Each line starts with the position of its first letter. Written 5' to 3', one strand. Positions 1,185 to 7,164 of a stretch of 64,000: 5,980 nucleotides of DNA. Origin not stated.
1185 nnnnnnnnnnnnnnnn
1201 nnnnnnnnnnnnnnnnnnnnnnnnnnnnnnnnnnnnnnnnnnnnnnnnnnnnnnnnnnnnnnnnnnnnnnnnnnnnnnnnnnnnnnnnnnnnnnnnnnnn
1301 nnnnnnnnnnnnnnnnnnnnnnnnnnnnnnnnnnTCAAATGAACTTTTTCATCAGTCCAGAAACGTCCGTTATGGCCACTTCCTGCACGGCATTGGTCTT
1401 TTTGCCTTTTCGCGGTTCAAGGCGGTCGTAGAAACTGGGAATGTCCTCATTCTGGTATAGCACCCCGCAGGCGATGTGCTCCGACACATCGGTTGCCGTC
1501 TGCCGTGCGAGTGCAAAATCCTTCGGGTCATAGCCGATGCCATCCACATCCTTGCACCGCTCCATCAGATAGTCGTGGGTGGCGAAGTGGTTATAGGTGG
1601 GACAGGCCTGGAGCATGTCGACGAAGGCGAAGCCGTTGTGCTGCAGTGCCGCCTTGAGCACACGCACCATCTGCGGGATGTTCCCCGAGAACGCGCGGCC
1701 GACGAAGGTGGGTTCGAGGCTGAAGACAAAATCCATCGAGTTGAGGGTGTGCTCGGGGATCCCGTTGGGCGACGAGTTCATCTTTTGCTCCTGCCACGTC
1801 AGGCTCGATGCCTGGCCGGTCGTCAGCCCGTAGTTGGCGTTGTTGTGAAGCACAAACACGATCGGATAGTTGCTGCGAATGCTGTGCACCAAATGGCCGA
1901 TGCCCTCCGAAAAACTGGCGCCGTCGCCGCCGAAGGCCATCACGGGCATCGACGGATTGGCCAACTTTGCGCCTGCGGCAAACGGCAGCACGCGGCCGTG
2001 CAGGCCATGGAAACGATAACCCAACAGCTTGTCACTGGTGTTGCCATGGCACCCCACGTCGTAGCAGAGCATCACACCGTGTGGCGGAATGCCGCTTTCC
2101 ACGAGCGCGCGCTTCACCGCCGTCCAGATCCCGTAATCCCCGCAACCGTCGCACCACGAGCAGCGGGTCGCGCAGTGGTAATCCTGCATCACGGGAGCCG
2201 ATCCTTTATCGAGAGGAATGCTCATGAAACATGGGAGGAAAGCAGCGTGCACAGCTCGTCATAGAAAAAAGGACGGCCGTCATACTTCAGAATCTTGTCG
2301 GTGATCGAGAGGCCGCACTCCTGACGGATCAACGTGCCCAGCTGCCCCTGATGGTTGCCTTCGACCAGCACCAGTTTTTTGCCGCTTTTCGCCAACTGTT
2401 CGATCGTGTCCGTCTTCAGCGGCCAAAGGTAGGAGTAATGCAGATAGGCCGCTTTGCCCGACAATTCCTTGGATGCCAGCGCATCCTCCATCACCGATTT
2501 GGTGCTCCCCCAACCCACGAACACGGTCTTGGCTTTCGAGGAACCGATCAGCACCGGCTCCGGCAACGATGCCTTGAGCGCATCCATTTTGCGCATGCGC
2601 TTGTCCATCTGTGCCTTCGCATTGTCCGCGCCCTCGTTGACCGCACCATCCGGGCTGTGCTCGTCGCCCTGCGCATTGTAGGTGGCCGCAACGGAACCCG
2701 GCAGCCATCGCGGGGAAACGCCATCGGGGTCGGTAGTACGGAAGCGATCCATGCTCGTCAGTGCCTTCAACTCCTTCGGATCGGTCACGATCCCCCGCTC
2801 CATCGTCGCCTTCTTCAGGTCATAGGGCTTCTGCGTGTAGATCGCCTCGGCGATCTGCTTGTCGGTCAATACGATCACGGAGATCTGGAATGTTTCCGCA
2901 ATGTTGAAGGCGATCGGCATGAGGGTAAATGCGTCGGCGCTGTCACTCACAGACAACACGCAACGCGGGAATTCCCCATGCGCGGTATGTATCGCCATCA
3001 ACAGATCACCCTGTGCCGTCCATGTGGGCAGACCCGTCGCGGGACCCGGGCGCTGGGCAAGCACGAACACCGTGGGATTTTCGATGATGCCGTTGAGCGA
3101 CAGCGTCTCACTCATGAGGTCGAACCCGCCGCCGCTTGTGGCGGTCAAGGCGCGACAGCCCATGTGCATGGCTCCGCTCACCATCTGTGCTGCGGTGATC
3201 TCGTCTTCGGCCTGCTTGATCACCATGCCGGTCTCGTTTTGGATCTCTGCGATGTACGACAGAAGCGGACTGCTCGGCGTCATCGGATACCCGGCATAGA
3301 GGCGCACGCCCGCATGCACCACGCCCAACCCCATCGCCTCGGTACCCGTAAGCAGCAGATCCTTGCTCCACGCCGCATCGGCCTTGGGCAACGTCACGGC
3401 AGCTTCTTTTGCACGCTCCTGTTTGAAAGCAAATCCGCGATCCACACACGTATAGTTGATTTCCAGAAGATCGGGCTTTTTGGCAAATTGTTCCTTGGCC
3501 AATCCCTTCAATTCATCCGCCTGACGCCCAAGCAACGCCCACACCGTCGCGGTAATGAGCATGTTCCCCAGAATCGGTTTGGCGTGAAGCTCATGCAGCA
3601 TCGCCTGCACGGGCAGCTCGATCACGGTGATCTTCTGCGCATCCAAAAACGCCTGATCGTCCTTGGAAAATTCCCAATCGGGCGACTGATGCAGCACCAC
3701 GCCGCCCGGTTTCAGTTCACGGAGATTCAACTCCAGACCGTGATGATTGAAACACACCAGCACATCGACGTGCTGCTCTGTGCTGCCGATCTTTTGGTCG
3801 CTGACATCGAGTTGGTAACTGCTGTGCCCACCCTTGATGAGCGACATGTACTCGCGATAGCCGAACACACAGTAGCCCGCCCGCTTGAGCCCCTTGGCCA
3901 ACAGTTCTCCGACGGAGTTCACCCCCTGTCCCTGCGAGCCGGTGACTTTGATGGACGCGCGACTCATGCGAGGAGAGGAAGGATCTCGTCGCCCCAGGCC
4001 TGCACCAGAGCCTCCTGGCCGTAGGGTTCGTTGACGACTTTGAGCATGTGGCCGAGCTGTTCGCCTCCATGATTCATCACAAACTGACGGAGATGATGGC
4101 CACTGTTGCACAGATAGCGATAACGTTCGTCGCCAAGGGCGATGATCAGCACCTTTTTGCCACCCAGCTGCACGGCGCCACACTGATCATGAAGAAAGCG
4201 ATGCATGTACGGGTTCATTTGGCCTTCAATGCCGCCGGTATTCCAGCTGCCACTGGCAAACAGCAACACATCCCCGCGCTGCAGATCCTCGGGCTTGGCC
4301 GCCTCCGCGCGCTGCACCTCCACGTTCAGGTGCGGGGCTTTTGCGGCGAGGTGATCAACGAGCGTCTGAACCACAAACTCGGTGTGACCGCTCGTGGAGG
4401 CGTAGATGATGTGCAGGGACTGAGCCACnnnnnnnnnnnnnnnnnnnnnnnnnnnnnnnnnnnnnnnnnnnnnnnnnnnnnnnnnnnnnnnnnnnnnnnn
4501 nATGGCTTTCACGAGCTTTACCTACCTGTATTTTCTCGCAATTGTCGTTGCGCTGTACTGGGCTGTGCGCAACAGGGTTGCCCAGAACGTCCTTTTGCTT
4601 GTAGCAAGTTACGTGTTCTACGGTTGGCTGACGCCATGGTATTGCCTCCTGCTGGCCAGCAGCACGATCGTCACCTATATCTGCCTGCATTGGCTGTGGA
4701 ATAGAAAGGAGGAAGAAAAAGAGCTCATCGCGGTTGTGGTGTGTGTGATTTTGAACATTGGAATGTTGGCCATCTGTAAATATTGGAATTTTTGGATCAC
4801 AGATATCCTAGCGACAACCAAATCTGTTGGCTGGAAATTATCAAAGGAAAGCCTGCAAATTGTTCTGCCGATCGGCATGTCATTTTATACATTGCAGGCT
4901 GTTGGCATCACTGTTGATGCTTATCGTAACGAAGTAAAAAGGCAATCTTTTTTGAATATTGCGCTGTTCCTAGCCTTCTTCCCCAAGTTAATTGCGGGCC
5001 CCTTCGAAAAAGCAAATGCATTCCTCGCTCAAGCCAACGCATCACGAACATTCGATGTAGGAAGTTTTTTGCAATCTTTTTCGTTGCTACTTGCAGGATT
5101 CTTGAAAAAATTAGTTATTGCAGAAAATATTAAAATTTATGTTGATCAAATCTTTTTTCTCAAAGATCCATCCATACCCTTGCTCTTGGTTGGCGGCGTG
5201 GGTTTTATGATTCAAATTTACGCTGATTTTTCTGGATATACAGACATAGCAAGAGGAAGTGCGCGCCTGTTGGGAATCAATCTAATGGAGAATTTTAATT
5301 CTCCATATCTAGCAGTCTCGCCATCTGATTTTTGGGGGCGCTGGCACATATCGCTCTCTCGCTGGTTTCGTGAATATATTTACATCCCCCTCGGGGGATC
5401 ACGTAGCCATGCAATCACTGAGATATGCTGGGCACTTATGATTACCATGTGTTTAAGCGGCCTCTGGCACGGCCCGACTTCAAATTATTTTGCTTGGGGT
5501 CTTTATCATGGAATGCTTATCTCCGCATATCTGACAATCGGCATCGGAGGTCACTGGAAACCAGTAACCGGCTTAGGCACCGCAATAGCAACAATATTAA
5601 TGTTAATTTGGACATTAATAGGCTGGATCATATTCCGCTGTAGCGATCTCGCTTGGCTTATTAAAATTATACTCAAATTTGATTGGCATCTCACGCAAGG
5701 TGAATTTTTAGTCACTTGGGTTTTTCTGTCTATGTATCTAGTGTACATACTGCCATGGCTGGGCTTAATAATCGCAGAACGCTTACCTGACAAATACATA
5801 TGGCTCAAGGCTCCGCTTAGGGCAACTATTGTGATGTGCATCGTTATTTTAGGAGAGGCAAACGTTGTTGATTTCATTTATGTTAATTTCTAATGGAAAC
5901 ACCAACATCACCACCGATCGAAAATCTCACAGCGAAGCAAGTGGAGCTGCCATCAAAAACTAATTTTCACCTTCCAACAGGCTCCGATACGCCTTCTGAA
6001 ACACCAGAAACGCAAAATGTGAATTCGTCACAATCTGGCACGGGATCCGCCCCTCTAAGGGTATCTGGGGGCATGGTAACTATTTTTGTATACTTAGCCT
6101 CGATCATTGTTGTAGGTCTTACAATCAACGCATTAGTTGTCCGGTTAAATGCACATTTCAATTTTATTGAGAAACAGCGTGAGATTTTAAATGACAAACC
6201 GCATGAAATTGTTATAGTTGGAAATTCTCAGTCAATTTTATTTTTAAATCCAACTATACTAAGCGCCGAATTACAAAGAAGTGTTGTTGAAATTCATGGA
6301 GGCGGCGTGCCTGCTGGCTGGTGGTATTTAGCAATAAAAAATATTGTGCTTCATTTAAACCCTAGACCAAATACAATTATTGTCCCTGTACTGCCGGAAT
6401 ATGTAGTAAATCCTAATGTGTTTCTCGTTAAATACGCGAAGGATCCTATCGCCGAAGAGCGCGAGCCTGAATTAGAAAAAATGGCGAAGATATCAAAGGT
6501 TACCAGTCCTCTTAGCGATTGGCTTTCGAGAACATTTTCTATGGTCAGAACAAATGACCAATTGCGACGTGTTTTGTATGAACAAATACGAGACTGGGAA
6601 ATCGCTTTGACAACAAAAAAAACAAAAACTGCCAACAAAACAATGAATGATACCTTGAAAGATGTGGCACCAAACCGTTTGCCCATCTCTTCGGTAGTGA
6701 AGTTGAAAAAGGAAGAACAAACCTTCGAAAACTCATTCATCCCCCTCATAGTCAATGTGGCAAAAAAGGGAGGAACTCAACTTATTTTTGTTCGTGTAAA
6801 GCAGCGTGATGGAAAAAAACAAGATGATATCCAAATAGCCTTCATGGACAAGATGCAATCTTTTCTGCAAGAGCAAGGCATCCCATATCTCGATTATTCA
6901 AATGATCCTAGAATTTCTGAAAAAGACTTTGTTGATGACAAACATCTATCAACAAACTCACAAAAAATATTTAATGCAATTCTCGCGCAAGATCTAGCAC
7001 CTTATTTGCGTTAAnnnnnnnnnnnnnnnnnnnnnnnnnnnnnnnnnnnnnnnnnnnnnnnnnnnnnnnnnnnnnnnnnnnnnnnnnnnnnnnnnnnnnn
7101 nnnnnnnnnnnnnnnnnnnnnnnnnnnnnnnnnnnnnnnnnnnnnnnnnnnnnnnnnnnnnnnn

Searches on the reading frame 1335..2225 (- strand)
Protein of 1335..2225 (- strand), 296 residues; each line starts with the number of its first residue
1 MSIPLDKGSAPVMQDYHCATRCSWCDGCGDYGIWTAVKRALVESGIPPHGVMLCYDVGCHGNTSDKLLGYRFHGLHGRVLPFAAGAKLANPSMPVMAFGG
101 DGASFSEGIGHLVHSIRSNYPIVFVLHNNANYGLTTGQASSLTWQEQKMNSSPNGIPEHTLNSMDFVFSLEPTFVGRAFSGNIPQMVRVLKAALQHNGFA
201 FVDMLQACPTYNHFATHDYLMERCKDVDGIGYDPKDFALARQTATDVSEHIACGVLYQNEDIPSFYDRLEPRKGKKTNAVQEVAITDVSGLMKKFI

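Call 66: search_protein_families(library=pfam, proteins=[window:1335-2225:-])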
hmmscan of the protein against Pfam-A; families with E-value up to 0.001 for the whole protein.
window:1335-2225:- (296 aa): 3 families
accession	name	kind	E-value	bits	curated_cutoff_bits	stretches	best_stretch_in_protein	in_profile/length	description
PF02775.26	TPP_enzyme_C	-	4.4e-24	85.4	21.9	1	56-204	1-151/151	Thiamine pyrophosphate enzyme, C-terminal TPP binding domain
PF12367.13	PFO_beta_C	-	7.1e-15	55.3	24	1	208-271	1-63/66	Pyruvate ferredoxin oxidoreductase beta subunit C terminal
PF00676.26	E1_dh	-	0.00026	20.5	22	1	84-167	115-198/300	Dehydrogenase E1 component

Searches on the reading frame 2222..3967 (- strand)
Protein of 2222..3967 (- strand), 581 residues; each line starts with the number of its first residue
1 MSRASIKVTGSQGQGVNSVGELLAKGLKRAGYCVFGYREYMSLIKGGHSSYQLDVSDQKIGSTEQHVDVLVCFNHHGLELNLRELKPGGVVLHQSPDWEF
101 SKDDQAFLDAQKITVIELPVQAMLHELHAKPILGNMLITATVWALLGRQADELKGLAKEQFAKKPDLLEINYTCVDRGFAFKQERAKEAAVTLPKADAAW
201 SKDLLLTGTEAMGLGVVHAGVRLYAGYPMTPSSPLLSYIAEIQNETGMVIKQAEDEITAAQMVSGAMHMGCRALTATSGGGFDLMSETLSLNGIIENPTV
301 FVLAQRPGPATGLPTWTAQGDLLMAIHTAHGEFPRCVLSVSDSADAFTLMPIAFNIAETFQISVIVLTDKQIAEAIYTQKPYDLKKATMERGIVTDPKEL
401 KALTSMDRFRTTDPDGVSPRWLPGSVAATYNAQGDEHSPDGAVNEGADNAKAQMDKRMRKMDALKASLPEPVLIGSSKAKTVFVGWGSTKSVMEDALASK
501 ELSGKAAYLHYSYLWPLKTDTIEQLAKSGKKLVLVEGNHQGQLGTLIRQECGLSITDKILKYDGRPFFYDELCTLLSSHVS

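Call 67: search_protein_families(library=pfam, proteins=[window:2222-3967:-])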
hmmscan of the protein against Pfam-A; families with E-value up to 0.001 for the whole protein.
window:2222-3967:- (581 aa): 2 families
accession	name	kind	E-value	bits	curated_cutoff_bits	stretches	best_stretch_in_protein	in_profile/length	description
PF01855.24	POR_N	-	8.5e-46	157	27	1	215-394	2-181/231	Pyruvate flavodoxin/ferredoxin oxidoreductase, thiamine diP-bdg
PF01558.24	POR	-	8.9e-31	107.8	27.4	1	13-179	2-172/173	Pyruvate ferredoxin/flavodoxin oxidoreductase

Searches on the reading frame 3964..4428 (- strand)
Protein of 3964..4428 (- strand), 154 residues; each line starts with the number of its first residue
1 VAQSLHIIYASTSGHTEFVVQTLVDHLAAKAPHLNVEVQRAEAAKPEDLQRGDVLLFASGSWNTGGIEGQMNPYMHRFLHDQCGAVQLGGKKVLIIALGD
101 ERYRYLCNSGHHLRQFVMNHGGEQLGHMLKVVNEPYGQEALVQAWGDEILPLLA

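Call 78: search_protein_families(library=pfam, proteins=[window:3964-4428:-], max_evalue=0.1)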
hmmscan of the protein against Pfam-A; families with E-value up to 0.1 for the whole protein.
window:3964-4428:- (154 aa): 2 families
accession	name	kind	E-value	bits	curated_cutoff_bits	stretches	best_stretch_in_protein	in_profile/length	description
PF00258.30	Flavodoxin_1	-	2.6e-13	50.8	25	1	7-145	1-143/143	Flavodoxin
PF12724.12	Flavodoxin_5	-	0.031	15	27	1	7-61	2-53/145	Flavodoxin domain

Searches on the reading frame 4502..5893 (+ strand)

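Call 78: search_protein_families(library=pfam, proteins=[window:4502-5893:+], max_evalue=0.1)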
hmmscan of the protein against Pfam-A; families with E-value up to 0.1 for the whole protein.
window:4502-5893:+ (463 aa): 2 families
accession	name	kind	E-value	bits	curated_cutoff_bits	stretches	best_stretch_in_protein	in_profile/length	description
PF03062.24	MBOAT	-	1.7e-19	70.8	27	1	132-342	63-293/337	MBOAT, membrane-bound O-acyltransferase family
PF13813.11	MBOAT_2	-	4.9e-06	27.2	25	1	264-327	4-68/85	Membrane bound O-acyl transferase family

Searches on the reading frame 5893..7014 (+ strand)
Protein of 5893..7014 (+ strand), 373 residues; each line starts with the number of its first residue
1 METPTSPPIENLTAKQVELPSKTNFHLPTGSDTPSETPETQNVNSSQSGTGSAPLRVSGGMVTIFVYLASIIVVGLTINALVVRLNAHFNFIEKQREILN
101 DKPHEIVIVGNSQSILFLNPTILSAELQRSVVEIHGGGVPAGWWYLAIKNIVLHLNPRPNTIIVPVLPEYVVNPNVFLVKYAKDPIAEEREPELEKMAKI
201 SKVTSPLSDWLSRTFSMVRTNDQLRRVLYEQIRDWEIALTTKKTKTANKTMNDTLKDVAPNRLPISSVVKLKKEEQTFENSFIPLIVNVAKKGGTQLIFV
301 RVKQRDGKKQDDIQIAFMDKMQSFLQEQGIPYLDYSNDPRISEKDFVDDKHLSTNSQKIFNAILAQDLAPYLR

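Call 78: search_protein_families(library=pfam, proteins=[window:5893-7014:+], max_evalue=0.1)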
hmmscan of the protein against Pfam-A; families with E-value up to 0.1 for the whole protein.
window:5893-7014:+ (373 aa): 1 family
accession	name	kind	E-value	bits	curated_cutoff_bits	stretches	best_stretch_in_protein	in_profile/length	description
PF07611.17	DUF1574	-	0.0012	18.8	29.1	1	280-355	250-329/342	Protein of unknown function (DUF1574)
